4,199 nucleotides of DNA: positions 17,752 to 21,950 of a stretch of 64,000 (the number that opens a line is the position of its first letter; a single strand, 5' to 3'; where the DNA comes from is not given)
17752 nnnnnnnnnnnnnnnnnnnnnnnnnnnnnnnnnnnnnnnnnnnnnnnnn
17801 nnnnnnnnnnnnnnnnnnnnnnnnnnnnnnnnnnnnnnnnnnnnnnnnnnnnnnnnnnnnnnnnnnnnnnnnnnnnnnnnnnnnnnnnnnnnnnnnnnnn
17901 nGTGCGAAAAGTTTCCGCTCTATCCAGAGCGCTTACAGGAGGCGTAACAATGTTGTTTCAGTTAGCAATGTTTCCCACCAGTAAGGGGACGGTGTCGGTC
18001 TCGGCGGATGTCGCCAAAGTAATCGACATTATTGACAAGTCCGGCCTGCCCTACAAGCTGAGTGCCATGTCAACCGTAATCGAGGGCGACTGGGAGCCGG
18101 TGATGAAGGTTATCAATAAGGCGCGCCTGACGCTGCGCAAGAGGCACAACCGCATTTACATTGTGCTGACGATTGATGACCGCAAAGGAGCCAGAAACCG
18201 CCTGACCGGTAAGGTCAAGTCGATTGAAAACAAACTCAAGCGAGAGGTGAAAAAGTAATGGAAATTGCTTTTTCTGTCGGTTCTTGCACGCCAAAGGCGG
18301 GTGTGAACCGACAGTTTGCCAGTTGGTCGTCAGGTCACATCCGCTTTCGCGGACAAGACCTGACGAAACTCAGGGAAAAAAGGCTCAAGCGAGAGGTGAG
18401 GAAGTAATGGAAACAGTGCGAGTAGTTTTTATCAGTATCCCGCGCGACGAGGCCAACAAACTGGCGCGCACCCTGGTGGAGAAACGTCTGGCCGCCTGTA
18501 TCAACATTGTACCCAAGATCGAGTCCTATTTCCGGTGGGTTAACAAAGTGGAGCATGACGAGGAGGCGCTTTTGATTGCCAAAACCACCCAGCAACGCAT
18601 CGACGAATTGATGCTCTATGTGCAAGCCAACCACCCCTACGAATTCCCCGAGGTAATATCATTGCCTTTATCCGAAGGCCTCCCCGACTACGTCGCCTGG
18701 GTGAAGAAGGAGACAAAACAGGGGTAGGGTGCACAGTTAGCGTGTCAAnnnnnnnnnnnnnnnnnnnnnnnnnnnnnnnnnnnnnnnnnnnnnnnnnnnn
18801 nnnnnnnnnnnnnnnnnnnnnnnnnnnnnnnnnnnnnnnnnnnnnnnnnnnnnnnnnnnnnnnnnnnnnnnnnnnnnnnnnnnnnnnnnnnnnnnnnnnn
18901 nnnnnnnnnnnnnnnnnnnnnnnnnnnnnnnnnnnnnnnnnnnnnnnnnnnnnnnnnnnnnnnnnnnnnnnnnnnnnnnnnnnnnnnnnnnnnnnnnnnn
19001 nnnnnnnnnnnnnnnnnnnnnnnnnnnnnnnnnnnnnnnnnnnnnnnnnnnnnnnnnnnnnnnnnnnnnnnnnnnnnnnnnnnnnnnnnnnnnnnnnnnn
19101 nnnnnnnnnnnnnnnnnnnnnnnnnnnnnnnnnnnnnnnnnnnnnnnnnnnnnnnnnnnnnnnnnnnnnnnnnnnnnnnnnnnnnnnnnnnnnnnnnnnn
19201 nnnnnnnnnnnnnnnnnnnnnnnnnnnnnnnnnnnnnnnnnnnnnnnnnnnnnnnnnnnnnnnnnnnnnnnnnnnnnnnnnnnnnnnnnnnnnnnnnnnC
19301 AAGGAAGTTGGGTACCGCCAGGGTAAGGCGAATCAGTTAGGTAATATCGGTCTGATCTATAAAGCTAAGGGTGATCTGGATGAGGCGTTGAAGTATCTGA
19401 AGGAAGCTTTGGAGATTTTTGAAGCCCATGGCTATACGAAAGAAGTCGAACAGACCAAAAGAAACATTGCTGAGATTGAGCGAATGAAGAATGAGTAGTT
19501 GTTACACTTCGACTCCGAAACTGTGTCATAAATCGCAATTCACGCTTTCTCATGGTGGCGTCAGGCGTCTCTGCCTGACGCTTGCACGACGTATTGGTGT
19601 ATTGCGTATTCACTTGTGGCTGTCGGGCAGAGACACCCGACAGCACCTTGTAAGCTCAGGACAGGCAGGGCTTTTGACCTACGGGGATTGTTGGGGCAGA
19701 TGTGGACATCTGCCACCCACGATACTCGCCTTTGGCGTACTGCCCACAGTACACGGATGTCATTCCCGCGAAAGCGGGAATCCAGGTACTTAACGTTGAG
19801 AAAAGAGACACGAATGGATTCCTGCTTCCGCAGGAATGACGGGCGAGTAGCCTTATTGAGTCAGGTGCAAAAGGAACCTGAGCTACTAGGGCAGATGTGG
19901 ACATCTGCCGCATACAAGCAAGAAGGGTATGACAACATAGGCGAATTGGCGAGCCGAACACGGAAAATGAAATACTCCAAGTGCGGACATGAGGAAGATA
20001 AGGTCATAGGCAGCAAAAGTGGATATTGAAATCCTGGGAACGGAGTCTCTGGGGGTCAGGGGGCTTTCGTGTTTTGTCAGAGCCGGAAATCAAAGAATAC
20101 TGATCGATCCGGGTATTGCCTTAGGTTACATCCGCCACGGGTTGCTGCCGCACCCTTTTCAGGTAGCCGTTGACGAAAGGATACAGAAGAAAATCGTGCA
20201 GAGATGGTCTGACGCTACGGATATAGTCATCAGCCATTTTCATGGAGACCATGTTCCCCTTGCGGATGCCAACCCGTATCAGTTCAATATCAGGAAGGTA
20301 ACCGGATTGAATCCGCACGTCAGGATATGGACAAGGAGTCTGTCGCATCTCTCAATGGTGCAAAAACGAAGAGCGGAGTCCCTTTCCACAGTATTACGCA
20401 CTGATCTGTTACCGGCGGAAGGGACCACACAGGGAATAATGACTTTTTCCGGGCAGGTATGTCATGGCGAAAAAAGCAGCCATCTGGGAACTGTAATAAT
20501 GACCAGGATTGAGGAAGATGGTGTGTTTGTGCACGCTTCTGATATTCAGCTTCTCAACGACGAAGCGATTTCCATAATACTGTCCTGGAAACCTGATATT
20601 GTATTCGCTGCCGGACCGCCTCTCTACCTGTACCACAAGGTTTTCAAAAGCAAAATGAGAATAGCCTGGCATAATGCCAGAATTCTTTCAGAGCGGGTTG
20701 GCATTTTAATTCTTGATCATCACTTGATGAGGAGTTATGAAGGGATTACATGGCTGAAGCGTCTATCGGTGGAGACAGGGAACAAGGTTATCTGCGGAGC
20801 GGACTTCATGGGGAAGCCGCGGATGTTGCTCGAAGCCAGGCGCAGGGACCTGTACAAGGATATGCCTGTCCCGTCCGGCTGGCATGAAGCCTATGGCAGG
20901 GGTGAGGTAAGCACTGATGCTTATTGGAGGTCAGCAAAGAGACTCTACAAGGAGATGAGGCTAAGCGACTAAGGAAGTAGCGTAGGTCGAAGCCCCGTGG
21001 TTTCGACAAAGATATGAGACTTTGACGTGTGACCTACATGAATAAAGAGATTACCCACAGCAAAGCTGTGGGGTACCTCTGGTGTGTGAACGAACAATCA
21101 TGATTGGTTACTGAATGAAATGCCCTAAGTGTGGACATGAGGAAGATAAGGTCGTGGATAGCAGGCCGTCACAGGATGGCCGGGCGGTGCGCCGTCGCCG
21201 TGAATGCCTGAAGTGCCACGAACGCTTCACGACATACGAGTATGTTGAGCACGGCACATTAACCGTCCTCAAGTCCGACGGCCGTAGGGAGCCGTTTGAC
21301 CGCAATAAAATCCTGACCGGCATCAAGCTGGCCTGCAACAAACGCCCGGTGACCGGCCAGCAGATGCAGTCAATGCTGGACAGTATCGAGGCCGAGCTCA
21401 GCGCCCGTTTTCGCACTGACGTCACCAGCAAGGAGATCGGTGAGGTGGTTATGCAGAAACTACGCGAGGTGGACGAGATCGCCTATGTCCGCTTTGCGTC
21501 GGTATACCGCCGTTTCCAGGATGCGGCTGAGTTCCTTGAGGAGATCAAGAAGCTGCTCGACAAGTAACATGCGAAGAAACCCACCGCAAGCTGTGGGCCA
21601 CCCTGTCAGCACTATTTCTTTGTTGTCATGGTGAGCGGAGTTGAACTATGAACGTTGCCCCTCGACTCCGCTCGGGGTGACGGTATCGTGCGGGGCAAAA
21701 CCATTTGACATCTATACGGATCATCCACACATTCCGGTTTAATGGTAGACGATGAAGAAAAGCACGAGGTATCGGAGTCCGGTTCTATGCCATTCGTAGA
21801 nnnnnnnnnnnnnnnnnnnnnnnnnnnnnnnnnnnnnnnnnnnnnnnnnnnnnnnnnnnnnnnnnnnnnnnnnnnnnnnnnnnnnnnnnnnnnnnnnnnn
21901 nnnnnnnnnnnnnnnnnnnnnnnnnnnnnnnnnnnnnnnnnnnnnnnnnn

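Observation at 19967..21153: Archaeal-type MBL-fold gene bracketed by a duplicated nrdR 5' end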

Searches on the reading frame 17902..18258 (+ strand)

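Call 3: search_protein_families(library=pfam, proteins=[window:17902-18258:+], max_evalue=0.01)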
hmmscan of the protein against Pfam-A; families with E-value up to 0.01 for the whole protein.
window:17902-18258:+ (118 aa): 1 family
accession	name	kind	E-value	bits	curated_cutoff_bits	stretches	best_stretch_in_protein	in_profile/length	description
PF01910.22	Thiamine_BP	-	8e-25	87.1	24.9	1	20-109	2-92/92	Thiamine-binding protein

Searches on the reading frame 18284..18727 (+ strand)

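Call 3: search_protein_families(library=pfam, proteins=[window:18284-18727:+], max_evalue=0.01)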
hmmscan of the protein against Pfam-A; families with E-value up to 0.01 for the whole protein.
window:18284-18727:+ (147 aa): 1 family
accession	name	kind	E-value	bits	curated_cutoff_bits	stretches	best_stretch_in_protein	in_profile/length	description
PF03091.20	CutA1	-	1e-33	115.5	22.4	1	47-142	2-98/99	CutA1 divalent ion tolerance protein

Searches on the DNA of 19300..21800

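Call 65: search_rna_families(source=window, start=19300, end=21800, threshold=evalue, max_evalue=1)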
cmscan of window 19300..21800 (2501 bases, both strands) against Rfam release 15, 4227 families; matches with E-value up to 1: 0.
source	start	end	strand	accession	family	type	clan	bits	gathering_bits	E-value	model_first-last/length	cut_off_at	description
